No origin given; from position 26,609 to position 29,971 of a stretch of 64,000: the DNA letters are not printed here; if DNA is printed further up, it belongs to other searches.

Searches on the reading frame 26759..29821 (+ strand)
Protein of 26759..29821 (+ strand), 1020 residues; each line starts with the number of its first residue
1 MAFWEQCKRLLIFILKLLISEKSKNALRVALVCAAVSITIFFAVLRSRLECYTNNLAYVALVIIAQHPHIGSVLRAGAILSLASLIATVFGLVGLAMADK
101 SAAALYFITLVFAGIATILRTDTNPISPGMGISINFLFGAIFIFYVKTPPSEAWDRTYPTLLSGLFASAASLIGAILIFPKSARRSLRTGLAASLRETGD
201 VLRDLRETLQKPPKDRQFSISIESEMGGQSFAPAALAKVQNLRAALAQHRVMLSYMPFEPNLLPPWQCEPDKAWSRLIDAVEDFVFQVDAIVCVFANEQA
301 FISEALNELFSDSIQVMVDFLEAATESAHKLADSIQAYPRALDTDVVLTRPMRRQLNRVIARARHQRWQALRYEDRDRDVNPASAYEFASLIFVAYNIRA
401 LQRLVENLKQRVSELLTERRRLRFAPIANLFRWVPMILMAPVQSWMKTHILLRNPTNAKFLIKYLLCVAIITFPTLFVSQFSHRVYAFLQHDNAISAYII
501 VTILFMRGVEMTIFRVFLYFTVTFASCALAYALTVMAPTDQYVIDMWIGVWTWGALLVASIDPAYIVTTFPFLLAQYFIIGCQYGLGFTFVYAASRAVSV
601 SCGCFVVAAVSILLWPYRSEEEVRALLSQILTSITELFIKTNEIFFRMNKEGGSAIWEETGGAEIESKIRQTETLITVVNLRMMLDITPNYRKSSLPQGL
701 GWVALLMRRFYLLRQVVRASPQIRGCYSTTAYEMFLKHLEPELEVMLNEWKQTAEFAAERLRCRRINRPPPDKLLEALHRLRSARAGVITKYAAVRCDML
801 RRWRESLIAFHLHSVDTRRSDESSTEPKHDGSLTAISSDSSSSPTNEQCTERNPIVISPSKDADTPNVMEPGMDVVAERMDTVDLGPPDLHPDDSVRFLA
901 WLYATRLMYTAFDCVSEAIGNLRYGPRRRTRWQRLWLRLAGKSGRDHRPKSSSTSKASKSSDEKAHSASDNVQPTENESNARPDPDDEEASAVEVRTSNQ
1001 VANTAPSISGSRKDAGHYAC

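Call 46: search_protein_families(library=pfam, proteins=[window:26759-29821:+], max_evalue=0.001)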
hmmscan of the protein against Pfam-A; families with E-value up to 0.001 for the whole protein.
window:26759-29821:+ (1020 aa): 1 family
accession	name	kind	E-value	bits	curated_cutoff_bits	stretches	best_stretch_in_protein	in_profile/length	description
PF10334.16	BRE4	-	0.00045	20.6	25.7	0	180-292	3-103/228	Brefeldin A-sensitivity protein 4-like domain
